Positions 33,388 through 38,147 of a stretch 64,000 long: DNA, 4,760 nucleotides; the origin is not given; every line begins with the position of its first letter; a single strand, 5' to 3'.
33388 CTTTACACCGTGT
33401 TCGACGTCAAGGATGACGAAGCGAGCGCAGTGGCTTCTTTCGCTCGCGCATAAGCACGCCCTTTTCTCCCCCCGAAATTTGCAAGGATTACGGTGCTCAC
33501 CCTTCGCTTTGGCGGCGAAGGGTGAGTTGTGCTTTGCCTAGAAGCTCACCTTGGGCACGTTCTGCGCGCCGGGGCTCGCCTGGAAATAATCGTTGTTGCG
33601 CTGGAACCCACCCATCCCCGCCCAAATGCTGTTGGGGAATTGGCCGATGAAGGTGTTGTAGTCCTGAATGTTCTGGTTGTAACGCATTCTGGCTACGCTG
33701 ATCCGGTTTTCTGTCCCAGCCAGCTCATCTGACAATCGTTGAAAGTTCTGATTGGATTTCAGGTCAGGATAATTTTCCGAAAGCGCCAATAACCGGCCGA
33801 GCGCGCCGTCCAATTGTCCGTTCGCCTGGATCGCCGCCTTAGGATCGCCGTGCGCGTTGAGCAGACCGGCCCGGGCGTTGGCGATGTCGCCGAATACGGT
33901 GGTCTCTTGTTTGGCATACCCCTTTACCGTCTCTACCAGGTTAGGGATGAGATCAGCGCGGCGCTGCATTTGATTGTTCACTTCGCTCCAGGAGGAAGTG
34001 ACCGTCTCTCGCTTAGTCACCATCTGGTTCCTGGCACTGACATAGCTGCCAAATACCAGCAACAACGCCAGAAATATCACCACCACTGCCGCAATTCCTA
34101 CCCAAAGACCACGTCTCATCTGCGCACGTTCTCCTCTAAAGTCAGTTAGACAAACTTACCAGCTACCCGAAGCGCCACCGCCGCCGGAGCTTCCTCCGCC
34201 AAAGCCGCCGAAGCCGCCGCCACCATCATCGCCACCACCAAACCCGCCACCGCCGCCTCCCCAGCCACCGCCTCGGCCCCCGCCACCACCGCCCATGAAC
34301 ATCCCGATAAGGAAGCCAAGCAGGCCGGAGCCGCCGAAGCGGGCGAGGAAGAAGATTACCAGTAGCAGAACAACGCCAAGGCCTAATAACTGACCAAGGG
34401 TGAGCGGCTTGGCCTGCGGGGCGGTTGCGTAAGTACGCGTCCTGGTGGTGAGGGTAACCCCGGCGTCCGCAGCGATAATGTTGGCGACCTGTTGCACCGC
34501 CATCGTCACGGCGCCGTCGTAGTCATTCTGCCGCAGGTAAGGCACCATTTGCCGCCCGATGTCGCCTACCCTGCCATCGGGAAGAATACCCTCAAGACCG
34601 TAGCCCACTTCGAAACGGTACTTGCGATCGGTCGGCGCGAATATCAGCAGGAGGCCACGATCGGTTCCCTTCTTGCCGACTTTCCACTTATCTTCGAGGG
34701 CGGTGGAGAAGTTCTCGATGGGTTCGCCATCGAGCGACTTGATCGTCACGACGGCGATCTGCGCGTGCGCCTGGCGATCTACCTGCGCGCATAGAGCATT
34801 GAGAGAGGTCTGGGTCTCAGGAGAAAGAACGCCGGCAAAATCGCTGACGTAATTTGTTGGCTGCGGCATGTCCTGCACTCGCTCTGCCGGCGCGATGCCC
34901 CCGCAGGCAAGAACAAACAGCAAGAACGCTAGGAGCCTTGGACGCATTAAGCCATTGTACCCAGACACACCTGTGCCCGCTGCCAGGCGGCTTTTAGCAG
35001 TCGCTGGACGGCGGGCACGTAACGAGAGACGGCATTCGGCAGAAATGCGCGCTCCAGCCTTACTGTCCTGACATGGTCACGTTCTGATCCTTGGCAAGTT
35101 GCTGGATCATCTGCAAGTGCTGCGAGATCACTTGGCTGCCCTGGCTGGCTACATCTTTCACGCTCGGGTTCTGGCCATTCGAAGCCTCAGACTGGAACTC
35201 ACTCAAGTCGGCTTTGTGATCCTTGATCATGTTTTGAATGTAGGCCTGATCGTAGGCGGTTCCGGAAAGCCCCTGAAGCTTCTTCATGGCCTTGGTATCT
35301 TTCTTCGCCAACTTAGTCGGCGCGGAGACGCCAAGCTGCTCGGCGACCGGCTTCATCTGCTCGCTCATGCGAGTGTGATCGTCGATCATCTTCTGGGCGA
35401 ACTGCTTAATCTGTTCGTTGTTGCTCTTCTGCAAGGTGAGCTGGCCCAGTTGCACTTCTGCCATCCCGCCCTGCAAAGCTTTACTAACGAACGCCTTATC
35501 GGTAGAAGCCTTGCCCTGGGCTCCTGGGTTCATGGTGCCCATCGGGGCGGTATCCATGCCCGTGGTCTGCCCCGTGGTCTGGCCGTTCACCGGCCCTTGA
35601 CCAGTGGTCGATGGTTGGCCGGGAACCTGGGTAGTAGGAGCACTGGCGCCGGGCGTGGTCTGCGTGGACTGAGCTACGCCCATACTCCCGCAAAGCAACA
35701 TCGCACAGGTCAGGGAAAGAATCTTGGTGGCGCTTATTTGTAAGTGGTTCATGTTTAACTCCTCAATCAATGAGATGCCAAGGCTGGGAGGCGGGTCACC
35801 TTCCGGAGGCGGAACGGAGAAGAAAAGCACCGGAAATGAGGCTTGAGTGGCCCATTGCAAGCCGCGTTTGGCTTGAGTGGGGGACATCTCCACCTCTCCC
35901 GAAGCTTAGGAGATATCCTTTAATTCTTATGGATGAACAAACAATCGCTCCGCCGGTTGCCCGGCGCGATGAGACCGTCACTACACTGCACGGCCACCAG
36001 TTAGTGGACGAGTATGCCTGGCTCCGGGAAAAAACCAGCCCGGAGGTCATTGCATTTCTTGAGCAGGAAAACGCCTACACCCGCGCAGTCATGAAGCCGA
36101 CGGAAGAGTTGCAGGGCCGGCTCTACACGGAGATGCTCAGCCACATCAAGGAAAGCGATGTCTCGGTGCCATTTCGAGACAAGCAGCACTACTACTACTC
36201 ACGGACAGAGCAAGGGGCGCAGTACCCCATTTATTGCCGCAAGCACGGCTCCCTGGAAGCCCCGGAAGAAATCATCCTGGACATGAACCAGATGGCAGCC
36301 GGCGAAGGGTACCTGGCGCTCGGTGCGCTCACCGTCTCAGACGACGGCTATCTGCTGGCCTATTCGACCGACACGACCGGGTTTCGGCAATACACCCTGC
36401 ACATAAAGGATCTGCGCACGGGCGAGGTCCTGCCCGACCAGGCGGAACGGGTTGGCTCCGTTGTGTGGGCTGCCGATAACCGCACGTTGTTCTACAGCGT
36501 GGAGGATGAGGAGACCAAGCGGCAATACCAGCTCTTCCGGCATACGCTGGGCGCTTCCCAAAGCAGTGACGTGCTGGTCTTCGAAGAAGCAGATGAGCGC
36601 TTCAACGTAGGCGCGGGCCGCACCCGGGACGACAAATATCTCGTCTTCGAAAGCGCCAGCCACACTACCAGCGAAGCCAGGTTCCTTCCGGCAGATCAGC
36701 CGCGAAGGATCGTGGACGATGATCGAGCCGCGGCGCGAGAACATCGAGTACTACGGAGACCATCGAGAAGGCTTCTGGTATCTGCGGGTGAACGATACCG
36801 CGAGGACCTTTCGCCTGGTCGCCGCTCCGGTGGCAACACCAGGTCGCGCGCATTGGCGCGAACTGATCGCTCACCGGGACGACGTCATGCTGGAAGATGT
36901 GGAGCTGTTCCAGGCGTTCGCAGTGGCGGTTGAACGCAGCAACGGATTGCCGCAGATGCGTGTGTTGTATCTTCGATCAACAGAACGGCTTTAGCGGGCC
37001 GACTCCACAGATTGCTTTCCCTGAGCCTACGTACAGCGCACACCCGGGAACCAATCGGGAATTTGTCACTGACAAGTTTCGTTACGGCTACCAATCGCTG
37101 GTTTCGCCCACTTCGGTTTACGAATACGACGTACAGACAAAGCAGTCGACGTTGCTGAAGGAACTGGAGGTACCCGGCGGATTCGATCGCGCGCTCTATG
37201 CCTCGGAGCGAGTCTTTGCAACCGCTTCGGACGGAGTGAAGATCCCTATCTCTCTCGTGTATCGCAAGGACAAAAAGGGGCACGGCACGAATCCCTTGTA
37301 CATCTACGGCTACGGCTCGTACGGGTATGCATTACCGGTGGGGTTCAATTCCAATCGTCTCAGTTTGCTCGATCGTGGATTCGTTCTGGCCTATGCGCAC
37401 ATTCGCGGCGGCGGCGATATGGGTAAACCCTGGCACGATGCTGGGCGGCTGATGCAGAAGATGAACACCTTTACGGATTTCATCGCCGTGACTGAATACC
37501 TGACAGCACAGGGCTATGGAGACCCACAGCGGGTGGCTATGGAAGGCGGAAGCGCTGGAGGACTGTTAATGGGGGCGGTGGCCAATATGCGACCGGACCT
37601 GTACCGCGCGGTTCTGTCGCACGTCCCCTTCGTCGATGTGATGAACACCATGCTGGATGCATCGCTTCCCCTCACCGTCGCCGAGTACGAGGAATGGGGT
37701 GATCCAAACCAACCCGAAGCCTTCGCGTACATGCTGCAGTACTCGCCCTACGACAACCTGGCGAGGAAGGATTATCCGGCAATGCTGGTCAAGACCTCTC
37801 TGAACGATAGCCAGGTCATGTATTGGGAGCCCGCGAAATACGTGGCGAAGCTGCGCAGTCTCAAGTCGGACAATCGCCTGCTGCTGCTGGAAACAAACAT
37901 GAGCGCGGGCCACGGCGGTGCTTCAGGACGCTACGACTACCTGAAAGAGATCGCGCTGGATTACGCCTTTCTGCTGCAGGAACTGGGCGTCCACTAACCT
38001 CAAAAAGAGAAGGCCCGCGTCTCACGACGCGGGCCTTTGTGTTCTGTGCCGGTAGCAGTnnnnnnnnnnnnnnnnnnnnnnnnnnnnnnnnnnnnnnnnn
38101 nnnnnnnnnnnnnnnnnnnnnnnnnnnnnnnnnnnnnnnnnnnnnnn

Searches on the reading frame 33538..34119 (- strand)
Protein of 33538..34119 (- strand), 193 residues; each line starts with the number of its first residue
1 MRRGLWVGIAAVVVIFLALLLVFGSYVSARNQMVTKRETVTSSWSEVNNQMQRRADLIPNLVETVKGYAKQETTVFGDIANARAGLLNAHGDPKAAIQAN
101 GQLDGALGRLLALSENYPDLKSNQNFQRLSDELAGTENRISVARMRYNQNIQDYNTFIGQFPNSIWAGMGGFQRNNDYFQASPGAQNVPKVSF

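Call 59: search_protein_families(library=pfam, proteins=[window:33538-34119:-], max_evalue=0.00001)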
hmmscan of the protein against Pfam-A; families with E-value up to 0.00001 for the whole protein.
window:33538-34119:- (193 aa): 1 family
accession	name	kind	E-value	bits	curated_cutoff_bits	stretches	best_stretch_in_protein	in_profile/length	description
PF04011.17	LemA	-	4.1e-57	192.6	26.2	1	43-193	1-149/149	LemA family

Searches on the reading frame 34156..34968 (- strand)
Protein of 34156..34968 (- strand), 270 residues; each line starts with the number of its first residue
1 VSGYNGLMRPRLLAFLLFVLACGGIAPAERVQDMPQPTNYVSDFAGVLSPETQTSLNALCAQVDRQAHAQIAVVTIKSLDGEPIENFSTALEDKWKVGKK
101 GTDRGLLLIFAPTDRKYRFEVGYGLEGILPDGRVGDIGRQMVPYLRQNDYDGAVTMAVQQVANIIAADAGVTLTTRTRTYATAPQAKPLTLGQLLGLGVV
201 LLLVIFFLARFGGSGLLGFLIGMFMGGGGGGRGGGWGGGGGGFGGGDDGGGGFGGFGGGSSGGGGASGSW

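Call 59: search_protein_families(library=pfam, proteins=[window:34156-34968:-], max_evalue=0.00001)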
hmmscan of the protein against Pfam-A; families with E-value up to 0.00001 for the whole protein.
window:34156-34968:- (270 aa): 1 family
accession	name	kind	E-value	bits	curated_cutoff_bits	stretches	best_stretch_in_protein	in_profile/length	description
PF04536.20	TPM_phosphatase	-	5e-40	136.8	22.1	1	41-163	1-124/125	TPM domain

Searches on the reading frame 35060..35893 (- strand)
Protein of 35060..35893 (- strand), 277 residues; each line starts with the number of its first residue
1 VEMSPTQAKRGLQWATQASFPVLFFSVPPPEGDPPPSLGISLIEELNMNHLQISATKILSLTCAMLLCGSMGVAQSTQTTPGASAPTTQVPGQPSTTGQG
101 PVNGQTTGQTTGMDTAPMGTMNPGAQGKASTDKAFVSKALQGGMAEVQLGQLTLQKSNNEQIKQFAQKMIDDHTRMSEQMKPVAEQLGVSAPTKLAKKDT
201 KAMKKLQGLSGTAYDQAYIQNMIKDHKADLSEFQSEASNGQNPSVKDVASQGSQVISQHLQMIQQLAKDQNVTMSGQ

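Call 59: search_protein_families(library=pfam, proteins=[window:35060-35893:-], max_evalue=0.00001)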
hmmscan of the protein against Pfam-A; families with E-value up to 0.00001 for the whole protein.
window:35060-35893:- (277 aa): 2 families
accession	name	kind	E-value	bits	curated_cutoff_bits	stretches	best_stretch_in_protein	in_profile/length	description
PF13628.12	DUF4142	-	1.5e-41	142.4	27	1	131-266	2-138/138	Domain of unknown function (DUF4142)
PF03713.19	DUF305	-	7.8e-10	39.5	27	1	199-264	83-145/151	Domain of unknown function (DUF305)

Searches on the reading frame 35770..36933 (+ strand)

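Call 59: search_protein_families(library=pfam, proteins=[window:35770-36933:+], max_evalue=0.00001)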
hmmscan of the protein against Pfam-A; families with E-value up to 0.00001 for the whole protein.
window:35770-36933:+ (387 aa): 1 family
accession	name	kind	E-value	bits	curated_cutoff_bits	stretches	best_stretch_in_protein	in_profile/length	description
PF02897.21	Peptidase_S9_N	-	5.9e-80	269.5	24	1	61-318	1-275/414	Prolyl oligopeptidase, N-terminal beta-propeller domain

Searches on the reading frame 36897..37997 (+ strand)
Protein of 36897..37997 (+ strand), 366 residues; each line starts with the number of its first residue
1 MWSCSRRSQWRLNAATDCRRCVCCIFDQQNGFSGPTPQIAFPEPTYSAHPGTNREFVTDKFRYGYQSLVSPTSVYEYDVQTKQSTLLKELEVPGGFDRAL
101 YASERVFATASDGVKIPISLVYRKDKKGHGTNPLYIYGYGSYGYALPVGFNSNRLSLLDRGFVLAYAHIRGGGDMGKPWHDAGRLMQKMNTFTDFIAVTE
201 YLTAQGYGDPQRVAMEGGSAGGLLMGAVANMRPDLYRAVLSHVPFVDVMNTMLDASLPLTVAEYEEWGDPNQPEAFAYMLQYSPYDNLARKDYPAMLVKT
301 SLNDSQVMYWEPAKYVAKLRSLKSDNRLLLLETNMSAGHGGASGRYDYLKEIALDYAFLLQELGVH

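Call 59: search_protein_families(library=pfam, proteins=[window:36897-37997:+], max_evalue=0.00001)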
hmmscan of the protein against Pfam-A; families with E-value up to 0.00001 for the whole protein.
window:36897-37997:+ (366 aa): 3 families
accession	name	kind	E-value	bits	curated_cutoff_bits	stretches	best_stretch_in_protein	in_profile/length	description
PF00326.27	Peptidase_S9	-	7.8e-66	222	22.6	1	151-364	4-211/213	Prolyl oligopeptidase family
PF02129.25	Peptidase_S15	-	9.5e-07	29.2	23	0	136-251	22-136/262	X-Pro dipeptidyl-peptidase (S15 family)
PF02897.21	Peptidase_S9_N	-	1.7e-06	27.5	24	1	37-89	361-413/414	Prolyl oligopeptidase, N-terminal beta-propeller domain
